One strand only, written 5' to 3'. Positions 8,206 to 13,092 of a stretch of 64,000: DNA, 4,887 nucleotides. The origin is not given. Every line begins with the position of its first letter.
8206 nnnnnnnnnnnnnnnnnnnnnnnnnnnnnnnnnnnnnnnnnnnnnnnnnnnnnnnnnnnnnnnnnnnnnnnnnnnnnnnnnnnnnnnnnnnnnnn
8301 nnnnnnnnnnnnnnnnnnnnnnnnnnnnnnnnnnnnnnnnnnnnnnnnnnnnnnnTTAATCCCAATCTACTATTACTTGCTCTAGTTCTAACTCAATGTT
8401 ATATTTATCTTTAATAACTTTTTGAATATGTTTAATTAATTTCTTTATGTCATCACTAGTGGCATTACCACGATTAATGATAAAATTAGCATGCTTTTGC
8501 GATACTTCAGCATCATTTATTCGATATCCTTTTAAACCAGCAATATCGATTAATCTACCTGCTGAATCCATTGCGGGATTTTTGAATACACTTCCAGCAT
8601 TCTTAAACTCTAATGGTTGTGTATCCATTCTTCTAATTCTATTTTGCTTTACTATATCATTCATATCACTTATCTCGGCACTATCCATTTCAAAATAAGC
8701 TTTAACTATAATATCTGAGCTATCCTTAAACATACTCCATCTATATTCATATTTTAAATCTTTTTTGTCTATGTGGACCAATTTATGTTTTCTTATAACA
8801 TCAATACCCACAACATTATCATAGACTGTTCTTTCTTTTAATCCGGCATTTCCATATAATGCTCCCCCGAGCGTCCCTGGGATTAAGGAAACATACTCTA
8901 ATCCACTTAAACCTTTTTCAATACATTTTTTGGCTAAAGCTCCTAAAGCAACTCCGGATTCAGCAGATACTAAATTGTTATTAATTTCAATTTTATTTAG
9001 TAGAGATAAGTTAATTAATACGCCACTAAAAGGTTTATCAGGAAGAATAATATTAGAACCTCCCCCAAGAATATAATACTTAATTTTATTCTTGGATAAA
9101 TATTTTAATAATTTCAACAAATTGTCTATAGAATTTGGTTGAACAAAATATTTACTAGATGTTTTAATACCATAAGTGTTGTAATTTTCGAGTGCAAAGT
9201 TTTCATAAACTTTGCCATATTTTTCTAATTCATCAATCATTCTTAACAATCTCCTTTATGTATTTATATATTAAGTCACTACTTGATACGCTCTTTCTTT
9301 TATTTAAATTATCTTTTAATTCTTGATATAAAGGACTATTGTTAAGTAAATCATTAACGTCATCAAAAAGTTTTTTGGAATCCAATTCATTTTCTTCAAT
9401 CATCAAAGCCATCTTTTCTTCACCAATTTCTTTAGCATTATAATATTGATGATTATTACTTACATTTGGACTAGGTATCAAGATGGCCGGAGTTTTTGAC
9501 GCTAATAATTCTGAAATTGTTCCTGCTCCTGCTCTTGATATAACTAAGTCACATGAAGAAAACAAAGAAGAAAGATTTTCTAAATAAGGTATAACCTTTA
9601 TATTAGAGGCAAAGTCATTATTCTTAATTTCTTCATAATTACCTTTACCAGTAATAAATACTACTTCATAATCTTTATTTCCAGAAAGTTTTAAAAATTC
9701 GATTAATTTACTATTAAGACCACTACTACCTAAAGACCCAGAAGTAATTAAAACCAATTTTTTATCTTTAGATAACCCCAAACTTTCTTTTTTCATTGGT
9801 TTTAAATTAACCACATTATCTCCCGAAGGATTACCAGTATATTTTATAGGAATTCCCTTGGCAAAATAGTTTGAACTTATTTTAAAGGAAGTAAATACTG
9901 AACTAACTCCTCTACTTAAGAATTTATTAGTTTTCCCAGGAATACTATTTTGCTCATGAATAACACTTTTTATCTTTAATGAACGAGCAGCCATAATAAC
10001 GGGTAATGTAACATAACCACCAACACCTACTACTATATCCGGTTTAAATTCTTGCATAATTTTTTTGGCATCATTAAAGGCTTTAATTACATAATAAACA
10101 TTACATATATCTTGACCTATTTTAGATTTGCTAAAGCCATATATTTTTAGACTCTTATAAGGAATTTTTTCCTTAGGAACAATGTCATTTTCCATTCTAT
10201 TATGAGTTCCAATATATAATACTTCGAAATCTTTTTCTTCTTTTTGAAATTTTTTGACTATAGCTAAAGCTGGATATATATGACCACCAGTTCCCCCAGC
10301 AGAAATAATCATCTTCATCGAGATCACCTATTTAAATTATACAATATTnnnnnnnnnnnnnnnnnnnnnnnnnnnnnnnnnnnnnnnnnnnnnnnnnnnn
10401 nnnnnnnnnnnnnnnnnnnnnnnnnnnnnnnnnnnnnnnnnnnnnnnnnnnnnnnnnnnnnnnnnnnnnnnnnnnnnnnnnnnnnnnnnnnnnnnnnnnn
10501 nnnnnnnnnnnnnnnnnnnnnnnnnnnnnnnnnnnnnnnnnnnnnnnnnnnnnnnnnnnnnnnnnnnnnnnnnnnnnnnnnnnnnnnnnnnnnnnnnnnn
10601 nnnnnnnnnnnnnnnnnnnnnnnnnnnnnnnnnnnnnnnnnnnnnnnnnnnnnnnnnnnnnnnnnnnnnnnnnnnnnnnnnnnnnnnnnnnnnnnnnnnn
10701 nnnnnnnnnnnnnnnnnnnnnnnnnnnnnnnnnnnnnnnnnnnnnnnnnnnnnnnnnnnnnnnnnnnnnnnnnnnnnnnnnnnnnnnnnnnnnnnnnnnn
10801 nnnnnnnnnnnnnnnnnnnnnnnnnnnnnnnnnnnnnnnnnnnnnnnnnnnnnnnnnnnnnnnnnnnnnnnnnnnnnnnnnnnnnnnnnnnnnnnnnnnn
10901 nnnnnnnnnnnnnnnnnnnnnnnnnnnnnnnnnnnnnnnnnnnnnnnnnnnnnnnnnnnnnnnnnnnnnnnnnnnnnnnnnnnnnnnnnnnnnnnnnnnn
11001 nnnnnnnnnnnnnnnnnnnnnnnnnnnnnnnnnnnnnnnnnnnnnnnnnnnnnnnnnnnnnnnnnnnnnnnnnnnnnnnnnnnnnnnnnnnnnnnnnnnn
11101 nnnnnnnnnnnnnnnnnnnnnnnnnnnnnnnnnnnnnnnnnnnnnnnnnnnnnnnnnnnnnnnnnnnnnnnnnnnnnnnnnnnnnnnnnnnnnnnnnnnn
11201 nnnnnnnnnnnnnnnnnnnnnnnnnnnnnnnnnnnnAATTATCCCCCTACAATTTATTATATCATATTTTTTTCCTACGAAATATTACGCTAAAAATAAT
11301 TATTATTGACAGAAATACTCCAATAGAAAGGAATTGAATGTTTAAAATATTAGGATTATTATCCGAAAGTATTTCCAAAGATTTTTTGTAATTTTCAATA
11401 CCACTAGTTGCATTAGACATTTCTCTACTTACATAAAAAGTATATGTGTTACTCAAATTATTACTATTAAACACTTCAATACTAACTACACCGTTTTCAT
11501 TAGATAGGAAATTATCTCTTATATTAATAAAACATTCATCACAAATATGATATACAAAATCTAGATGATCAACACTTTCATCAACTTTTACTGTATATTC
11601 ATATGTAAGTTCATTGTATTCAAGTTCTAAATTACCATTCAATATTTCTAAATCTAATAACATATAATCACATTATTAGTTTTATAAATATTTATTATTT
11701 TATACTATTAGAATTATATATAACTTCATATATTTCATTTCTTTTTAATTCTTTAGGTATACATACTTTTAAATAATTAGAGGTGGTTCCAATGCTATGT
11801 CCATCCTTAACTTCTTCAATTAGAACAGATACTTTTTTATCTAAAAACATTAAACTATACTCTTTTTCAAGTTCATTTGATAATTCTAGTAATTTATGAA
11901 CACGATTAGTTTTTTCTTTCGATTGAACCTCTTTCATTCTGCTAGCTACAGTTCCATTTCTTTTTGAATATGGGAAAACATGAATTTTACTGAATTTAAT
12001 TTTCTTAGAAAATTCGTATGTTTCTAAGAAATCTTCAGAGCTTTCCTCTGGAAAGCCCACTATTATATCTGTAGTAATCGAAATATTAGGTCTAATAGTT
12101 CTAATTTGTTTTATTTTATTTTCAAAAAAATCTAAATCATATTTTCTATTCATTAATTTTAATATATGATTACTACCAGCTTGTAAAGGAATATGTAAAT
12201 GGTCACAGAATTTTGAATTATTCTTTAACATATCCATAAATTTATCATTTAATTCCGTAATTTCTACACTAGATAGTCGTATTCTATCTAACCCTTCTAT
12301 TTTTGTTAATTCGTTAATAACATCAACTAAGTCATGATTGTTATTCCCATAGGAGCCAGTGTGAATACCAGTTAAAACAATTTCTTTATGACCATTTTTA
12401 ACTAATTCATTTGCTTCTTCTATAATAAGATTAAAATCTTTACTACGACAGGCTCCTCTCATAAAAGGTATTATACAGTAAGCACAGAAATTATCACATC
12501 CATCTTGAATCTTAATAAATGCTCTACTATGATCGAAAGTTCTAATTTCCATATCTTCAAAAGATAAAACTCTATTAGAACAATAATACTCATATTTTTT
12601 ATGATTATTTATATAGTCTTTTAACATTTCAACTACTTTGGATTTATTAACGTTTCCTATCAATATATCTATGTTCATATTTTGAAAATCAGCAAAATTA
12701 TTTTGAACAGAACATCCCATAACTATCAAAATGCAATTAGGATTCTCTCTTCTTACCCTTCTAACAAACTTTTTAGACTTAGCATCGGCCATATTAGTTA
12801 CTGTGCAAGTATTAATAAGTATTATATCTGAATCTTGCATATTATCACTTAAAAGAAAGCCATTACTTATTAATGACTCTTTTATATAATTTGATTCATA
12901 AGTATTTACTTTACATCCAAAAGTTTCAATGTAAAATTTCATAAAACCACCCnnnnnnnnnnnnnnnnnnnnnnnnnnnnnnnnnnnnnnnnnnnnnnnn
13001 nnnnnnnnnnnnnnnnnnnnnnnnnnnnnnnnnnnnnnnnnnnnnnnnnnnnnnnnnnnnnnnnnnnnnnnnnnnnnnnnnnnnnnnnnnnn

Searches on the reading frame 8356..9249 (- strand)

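Call 80: search_protein_families(library=pfam, proteins=[window:8356-9249:-], max_evalue=0.00001)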
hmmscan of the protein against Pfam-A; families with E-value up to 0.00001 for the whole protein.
window:8356-9249:- (297 aa): 2 families
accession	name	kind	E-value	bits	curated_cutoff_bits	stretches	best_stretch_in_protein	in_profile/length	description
PF02873.21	MurB_C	-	2.6e-35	121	27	1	198-293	4-98/99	UDP-N-acetylenolpyruvoylglucosamine reductase, C-terminal domain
PF01565.28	FAD_binding_4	-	8.8e-22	77.7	26.4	1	33-153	2-130/139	FAD binding domain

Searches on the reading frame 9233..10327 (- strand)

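Call 80: search_protein_families(library=pfam, proteins=[window:9233-10327:-], max_evalue=0.00001)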
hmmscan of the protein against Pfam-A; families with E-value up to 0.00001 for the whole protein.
window:9233-10327:- (364 aa): 2 families
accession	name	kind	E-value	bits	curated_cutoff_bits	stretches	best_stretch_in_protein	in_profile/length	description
PF03033.26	Glyco_transf_28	-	7.9e-41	139.8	26.2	1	7-145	2-138/139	Glycosyltransferase family 28 N-terminal domain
PF04101.22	Glyco_tran_28_C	-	1.4e-37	129.7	22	1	192-346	2-161/166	Glycosyltransferase family 28 C-terminal domain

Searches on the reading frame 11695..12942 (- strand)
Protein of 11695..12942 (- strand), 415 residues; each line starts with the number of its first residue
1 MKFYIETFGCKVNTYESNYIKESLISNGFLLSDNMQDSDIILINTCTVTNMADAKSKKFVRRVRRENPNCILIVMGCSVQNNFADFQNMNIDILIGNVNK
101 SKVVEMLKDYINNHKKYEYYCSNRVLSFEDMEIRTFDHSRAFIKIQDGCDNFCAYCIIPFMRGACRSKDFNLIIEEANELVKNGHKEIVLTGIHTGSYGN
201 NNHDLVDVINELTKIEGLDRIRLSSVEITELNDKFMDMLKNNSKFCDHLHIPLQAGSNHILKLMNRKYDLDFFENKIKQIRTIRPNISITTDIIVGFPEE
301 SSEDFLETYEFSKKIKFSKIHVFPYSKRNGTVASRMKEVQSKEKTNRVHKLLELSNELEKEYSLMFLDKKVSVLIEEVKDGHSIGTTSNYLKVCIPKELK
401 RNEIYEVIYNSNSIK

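Call 81: search_protein_families(library=pfam, proteins=[window:11695-12942:-], max_evalue=0.00001)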
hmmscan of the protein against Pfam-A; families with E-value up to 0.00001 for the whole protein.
window:11695-12942:- (415 aa): 2 families
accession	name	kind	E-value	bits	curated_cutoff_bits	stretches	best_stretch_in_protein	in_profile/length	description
PF04055.27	Radical_SAM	-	8.9e-24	85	29.5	1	143-311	1-165/166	Radical SAM superfamily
PF00919.26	UPF0004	-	5.3e-23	81.3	27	1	2-95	1-97/98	Uncharacterized protein family UPF0004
